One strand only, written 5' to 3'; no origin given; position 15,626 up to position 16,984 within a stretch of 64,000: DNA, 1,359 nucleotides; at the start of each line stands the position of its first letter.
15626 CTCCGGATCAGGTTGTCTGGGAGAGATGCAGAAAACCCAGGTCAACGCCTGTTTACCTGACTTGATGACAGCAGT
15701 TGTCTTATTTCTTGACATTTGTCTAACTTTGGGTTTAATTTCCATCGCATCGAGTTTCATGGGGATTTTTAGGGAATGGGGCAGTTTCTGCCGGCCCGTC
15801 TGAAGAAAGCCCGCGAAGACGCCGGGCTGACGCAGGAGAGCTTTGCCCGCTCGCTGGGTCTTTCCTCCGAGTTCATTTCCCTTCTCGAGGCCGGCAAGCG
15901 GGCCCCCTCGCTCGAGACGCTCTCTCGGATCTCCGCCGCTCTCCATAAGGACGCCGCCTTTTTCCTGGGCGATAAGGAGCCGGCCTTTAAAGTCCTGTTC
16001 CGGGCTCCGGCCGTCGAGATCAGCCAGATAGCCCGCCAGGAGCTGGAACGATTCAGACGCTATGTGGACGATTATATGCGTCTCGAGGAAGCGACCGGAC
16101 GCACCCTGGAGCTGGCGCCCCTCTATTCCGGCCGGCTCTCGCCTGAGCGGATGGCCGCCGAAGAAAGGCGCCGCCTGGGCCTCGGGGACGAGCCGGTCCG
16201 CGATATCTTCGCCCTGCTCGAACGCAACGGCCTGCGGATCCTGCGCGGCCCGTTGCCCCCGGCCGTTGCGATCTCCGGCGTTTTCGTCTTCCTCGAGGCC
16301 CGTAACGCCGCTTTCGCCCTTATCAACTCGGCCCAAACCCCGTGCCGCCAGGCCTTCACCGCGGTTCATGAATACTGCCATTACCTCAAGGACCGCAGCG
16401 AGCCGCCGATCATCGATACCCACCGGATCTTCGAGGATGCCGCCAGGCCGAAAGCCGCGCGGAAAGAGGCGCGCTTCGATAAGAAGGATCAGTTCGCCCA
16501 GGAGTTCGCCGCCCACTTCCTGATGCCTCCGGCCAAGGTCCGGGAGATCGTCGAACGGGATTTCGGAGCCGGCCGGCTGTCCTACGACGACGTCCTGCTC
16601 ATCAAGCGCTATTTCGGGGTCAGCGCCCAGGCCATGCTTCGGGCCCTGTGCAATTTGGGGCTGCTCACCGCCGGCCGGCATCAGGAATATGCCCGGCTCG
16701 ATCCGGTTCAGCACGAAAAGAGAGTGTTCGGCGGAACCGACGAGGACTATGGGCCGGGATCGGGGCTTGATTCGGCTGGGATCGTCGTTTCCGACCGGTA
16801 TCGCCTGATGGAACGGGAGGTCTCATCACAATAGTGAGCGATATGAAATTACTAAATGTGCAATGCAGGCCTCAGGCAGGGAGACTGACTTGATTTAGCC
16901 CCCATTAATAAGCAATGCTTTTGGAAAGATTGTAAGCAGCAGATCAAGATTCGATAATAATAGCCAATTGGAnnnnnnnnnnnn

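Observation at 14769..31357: Composite, layered defence island with intermediate-GC flanks around the low-GC core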

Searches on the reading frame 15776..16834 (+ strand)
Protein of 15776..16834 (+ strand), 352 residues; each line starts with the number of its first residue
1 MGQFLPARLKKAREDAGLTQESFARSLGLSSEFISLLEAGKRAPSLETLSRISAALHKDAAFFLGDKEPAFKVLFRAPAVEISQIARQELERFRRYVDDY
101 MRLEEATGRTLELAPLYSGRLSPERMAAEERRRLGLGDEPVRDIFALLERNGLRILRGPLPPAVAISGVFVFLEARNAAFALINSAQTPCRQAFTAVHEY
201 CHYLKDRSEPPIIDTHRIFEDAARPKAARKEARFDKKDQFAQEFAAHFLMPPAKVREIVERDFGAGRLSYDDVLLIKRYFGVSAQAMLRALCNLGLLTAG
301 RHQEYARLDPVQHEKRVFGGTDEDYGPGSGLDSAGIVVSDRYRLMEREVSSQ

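Call 4: search_protein_families(library=pfam, proteins=[window:15776-16834:+], max_evalue=0.01)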
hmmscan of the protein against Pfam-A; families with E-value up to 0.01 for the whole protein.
window:15776-16834:+ (352 aa): 6 families
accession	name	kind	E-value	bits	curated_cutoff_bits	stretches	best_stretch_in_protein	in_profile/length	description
PF01381.28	HTH_3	-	4.5e-13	49.5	23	1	9-61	1-53/55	Helix-turn-helix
PF06114.19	Peptidase_M78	-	1.1e-11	45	22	1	182-290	32-121/123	IrrE N-terminal-like domain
PF13560.12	HTH_31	-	5.9e-09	36.6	27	1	7-56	4-54/64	Helix-turn-helix domain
PF12844.13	HTH_19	-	3.7e-07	30.4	30.2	1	8-53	3-48/64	Helix-turn-helix domain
PF13443.12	HTH_26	-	0.00013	22.5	22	1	8-56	1-50/63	Cro/C1-type HTH DNA-binding domain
PF13413.12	HTH_25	-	0.00071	19.8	24.6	1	8-41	1-34/62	Helix-turn-helix domain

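Call 6: search_protein_families(library=padloc, proteins=[window:15776-16834:+], max_evalue=0.001)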
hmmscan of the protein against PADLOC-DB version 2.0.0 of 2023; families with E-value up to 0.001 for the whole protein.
window:15776-16834:+ (352 aa): 21 families
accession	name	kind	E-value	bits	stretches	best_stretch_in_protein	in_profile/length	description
PDLC03949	RmrA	-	1.2e-32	111.2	1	4-303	2-274/363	-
PDLC03944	RmrA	-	7.5e-25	85.8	1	3-307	5-296/384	-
PDLC03947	RmrA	-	9.9e-23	78.6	1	3-301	10-297/383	-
PDLC03952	RmrA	-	1.1e-22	78.4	2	3-72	21-90/395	-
PDLC03951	RmrA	-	2.2e-22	77.6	1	4-299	8-290/400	-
PDLC03946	RmrA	-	3.8e-22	76.5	1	4-299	2-272/357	-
PDLC03948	RmrA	-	7.1e-22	75.8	1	3-302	7-297/397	-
PDLC03954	RmrA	-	6e-21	72.8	1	2-300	8-296/380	-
PDLC03955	RmrA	-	3.6e-17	60.7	1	3-205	19-227/371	-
PDLC03953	RmrA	-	1.2e-15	55.7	1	5-303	6-292/373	-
PDLC04141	capP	-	7.4e-15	53.1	1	143-294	23-153/242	capP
PDLC03950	RmrA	-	1.6e-13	48.4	1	71-298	82-282/369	-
PDLC03956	RmrA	-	2.5e-13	47.8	1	3-300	7-292/399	-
PDLC03943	RmrA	-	5.3e-13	46.8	1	4-204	2-204/370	-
PDLC02926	HTH_VI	-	5.6e-12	43.8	1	8-57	5-54/92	-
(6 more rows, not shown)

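Call 43: search_protein_families(library=ncbifam, proteins=[window:15776-16834:+], max_evalue=0.001)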
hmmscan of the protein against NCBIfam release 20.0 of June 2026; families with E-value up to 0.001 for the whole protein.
window:15776-16834:+ (352 aa): 8 families
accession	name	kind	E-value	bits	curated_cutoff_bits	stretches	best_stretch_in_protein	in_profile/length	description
NF052239.1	antitox_spr1629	equivalog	6.1e-12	45.3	335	1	4-305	2-304/377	spr1629 family repressor/antitoxin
TIGR03070.1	couple_hipB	subfamily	3.3e-10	39.7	71.65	1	8-56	6-54/58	type II toxin-antitoxin system Y4mF family antitoxin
NF041951.1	phage_RstR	subfamily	9.1e-09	35.6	80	1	6-95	4-94/108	RstR family transcriptional repressor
NF006015.0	PRK08154.1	subfamily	1.2e-06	28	204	1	5-72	31-98/314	anaerobic benzoate catabolism transcriptional regulator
NF038139.1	Reg_Aceta_RamB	equivalog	2.6e-06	26.4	700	1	4-68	2-66/465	acetate metabolism transcriptional regulator RamB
TIGR00270.2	TIGR00270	equivalog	8.8e-05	22.4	110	1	8-56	79-127/159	multiprotein bridging factor aMBF1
NF007257.0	PRK09706.1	subfamily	0.00019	21.2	101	1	5-69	6-73/135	transcriptional repressor DicA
TIGR02607.1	antidote_HigA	equivalog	0.00064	19.5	47.7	0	16-64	19-67/81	HigA family addiction module antitoxin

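Call 47: find_homologous_proteins(query=window:15776-16834:+, max_evalue=1e-10)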
Query window:15776-16834:+ (352 aa): 378 proteins with E <= 1e-10 among 8000 candidates; the best 120 are listed.
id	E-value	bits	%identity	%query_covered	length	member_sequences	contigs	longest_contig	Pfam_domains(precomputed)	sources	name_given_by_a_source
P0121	1.9e-226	769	100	100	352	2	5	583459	PF12844.14,PF01381.29,PF06114.20,PF13560.13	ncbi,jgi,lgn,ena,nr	ncbi:MAG TPA: helix-turn-helix domain-containing protein [Candidatus Aminicenantes bacterium]|nr:hel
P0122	4.6e-167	574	76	99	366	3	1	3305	PF12844.14,PF01381.29,PF06114.20,PF13560.13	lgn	-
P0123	1.4e-163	562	74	99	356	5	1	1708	PF12844.14,PF01381.29,PF06114.20,PF13560.13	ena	-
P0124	1.1e-161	556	74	99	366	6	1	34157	PF12844.14,PF01381.29,PF06114.20,PF13560.13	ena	-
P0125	1.9e-161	555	73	99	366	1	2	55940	PF12844.14,PF01381.29,PF06114.20,PF13560.13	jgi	jgi:Zn-dependent peptidase ImmA (M78 family)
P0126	2.2e-161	555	73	99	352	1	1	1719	PF12844.14,PF01381.29,PF06114.20,PF13560.13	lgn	-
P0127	1.3e-159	549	73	99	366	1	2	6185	PF12844.14,PF01381.29,PF06114.20,PF13560.13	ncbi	-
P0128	6.3e-158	544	71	99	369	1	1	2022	PF12844.14,PF01381.29,PF06114.20,PF13560.13,PF13443.13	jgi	jgi:transcriptional regulator with XRE-family HTH domain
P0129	1.5e-157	542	72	99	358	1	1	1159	PF12844.14,PF01381.29,PF06114.20,PF13560.13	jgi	-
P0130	6.3e-157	540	70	99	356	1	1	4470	PF12844.14,PF01381.29,PF06114.20,PF13560.13,PF13443.13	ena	-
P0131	2.2e-150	519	69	99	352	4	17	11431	PF12844.14,PF01381.29,PF06114.20,PF13560.13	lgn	-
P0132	2.3e-148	512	64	99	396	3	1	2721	PF12844.14,PF01381.29,PF06114.20,PF13560.13,PF13443.13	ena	-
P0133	4.5e-145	501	67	99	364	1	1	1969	PF12844.14,PF01381.29,PF06114.20,PF13560.13,PF13443.13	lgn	-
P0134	1.6e-143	496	66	98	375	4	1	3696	PF12844.14,PF01381.29,PF06114.20,PF13560.13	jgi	jgi:Zn-dependent peptidase ImmA (M78 family)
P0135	1.6e-143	496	65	100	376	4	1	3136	PF12844.14,PF01381.29,PF06114.20,PF13560.13,PF13443.13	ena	-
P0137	6.8e-142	491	67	99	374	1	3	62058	PF12844.14,PF01381.29,PF06114.20,PF13560.13,PF13443.13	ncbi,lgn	-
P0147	2.8e-139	482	63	100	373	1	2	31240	PF12844.14,PF01381.29,PF06114.20,PF13560.13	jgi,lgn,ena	jgi:Zn-dependent peptidase ImmA (M78 family)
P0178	7.6e-108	379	54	99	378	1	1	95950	PF12844.14,PF01381.29,PF06114.20,PF13560.13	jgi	jgi:Zn-dependent peptidase ImmA (M78 family)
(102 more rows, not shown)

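Call 48: find_encoding_contigs(protein=P0125, flank=8000, max_places=2)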
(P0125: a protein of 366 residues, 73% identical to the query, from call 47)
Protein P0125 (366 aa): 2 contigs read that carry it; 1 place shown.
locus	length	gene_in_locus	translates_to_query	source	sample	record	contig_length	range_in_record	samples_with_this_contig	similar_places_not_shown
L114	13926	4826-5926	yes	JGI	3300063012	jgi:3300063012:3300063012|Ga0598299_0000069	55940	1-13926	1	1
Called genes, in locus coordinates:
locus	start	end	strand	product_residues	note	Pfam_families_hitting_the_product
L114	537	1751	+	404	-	PF04326:SLFN_AlbA_2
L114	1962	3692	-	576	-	PF22091:DUF6941 (faint)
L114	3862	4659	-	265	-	PF00571:CBS (faint)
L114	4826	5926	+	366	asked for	PF01381:HTH_3, PF12844:HTH_19 (weak), PF13560:HTH_31 (weak), PF06114:Peptidase_M78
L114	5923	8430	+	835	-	PF00012:HSP70, PF07719:TPR_2 (faint), PF13176:TPR_7 (faint), PF13424:TPR_12 (faint)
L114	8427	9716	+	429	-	PF00580:UvrD-helicase, PF01443:Viral_helicase1 (faint), PF13245:AAA_19 (faint)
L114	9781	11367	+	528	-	PF00270:DEAD, PF04851:ResIII, PF16203:ERCC3_RAD25_C (weak), PF00271:Helicase_C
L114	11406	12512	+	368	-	PF00149:Metallophos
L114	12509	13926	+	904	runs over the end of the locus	PF02463:SMC_N, PF13175:AAA_15 (weak), PF13476:AAA_23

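Call 49: find_encoding_contigs(protein=P0124, flank=8000, max_places=2)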
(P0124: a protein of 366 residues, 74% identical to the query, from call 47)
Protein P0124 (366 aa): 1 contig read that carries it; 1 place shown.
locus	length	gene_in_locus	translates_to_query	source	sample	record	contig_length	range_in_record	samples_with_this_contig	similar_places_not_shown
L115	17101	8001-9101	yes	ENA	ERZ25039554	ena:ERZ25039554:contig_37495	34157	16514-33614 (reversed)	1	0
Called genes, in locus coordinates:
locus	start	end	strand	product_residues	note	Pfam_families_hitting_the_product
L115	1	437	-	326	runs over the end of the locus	?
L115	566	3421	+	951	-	PF00069:Pkinase, PF07714:PK_Tyr_Ser-Thr, PF17667:Pkinase_fungal (weak), PF13428:TPR_14 (faint), PF13424:TPR_12 (faint), PF14559:TPR_19 (weak), PF13432:TPR_16 (weak), PF14559:TPR_19, +8 more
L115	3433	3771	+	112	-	-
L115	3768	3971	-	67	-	-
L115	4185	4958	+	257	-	PF03747:ADP_ribosyl_GH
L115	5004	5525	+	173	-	-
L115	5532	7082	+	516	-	-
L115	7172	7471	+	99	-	PF04014:MazE_antitoxin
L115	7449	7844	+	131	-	PF01850:PIN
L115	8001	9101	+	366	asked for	PF01381:HTH_3, PF12844:HTH_19 (weak), PF13560:HTH_31, PF06114:Peptidase_M78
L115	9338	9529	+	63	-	-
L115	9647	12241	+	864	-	PF00176:SNF2-rel_dom, PF00270:DEAD, PF04851:ResIII, PF00271:Helicase_C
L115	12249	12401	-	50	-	-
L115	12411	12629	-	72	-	-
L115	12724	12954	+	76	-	PF13020:NOV_C (weak)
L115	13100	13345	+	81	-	-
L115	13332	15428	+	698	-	-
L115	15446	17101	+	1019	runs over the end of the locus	PF06634:DUF1156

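Call 50: find_encoding_contigs(protein=P0137, flank=10000, max_places=2)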
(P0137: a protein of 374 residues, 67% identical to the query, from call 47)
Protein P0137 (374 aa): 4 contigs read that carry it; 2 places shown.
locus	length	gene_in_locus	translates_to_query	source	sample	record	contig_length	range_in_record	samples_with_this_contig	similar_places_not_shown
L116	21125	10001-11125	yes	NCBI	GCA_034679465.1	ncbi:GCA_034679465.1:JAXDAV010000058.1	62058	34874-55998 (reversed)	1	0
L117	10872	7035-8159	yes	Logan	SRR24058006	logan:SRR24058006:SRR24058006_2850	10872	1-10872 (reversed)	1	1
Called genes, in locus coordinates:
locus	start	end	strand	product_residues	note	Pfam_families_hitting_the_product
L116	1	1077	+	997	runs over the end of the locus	PF13431:TPR_17 (faint), PF00069:Pkinase, PF07714:PK_Tyr_Ser-Thr, PF01636:APH (faint), PF17667:Pkinase_fungal (weak), PF07719:TPR_2 (faint), PF13174:TPR_6 (faint), PF14559:TPR_19, +13 more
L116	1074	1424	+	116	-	-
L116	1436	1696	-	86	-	-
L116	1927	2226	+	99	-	PF04014:MazE_antitoxin (faint)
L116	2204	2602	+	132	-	PF01850:PIN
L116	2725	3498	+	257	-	PF03747:ADP_ribosyl_GH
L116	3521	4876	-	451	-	PF00753:Lactamase_B (faint), PF12706:Lactamase_B_2, PF23023:Anti-Pycsar_Apyc1 (faint)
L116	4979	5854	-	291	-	PF08843:AbiEii (weak)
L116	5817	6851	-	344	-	PF09952:AbiEi_2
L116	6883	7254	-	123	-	-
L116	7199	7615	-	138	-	PF01850:PIN (weak)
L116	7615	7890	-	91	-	PF02604:PhdYeFM_antitox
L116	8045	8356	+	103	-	-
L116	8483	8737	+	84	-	-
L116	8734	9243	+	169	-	PF01850:PIN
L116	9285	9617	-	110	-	PF05534:HicB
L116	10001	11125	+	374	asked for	PF01381:HTH_3, PF12844:HTH_19, PF13443:HTH_26 (weak), PF13560:HTH_31, PF06114:Peptidase_M78 (weak)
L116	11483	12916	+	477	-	-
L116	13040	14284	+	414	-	PF13173:AAA_14, PF13635:DUF4143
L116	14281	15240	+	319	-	PF13391:HNH_2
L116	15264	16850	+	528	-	PF12161:HsdM_N, PF02384:N6_Mtase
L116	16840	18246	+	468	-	PF01420:Methylase_S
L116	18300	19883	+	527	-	PF19614:DUF6119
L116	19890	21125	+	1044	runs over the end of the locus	PF04313:HSDR_N, PF04851:ResIII, PF18766:SWI2_SNF2, PF22679:T1R_D3-like, PF11867:T1RH-like_C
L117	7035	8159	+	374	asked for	PF01381:HTH_3, PF12844:HTH_19, PF13443:HTH_26 (weak), PF13560:HTH_31, PF06114:Peptidase_M78 (weak)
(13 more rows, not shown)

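Call 57: find_encoding_contigs(protein=window:15776-16834:+, flank=5000, max_places=10)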
Protein window:15776-16834:+ (352 aa): 14 contigs read that carry it; 2 places shown.
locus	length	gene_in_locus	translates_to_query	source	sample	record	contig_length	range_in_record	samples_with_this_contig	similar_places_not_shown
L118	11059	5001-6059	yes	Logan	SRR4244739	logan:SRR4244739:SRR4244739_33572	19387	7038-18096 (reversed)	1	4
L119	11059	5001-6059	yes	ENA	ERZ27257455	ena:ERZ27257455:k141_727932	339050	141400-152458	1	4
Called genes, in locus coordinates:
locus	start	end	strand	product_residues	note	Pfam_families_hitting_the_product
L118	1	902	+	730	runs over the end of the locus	?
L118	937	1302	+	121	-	-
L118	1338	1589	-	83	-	-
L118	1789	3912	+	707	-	PF04389:Peptidase_M28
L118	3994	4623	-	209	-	PF01541:GIY-YIG (faint)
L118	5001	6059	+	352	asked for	PF01381:HTH_3, PF12844:HTH_19 (weak), PF13560:HTH_31, PF06114:Peptidase_M78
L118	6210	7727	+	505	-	PF02518:HATPase_c (weak), PF13589:HATPase_c_3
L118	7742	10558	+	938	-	PF10593:Z1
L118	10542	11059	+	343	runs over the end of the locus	PF14390:DUF4420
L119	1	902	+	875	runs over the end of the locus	PF00069:Pkinase, PF07714:PK_Tyr_Ser-Thr, PF13432:TPR_16 (faint), PF13428:TPR_14 (faint), PF00515:TPR_1 (faint), PF07719:TPR_2 (faint), PF13176:TPR_7 (faint), PF13181:TPR_8 (faint), +5 more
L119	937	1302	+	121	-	-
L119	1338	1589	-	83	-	-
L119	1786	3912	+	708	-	PF04389:Peptidase_M28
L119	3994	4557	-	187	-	PF01541:GIY-YIG (faint)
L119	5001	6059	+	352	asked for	PF01381:HTH_3, PF12844:HTH_19 (weak), PF13560:HTH_31, PF06114:Peptidase_M78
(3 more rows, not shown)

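Call 60: find_encoding_contigs(protein=P0178, flank=7000, max_places=1)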
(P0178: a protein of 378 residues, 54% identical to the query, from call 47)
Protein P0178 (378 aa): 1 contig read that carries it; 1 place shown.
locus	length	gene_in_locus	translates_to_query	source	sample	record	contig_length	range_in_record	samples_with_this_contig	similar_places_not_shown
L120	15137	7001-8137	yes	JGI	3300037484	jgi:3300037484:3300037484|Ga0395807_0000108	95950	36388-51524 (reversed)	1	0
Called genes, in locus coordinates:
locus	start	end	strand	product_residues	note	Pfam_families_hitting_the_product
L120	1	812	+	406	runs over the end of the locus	PF00691:OmpA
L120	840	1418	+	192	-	-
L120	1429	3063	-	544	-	-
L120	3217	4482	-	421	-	PF04892:VanZ-LLP1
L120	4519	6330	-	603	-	-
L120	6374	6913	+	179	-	PF25087:GMPPB_C (faint), PF25084:LbH_EIF2B (weak), PF00132:Hexapep (weak)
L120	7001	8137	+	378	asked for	PF01381:HTH_3, PF12844:HTH_19 (weak), PF13560:HTH_31, PF06114:Peptidase_M78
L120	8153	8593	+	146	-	-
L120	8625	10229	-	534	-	PF02689:Herpes_Helicase (faint), PF05970:PIF1, PF13245:AAA_19, PF13604:AAA_30, PF13401:AAA_22 (faint), PF13538:UvrD_C_2 (weak), PF13280:WYL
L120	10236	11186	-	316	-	PF02016:Peptidase_S66, PF17676:Peptidase_S66C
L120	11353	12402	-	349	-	PF01641:SelR, PF01625:PMSR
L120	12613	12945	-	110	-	PF00085:Thioredoxin, PF14595:Thioredoxin_9 (weak), PF13098:Thioredoxin_2, PF13905:Thioredoxin_8 (faint)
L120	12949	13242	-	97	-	PF12802:MarR_2 (weak), PF12840:HTH_20, PF01022:HTH_5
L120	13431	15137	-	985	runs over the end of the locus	PF00326:Peptidase_S9, PF20434:BD-FAE (weak)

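Call 61: find_encoding_contigs(protein=P0147, flank=7000, max_places=1)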
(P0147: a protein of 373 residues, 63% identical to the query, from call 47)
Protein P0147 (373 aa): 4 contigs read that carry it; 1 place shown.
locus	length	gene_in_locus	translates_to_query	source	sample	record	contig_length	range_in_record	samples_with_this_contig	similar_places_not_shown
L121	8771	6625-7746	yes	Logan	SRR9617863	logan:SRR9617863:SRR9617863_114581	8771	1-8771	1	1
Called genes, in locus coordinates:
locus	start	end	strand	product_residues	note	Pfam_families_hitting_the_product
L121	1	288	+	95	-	?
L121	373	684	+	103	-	PF03683:UPF0175 (weak)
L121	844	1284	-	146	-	-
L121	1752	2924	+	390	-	PF13173:AAA_14, PF13635:DUF4143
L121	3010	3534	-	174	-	-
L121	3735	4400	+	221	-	-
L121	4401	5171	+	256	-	PF03747:ADP_ribosyl_GH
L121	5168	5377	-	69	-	-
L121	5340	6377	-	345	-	PF09952:AbiEi_2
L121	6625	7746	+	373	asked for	PF01381:HTH_3, PF12844:HTH_19, PF13560:HTH_31, PF06114:Peptidase_M78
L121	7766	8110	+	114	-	PF11225:DUF3024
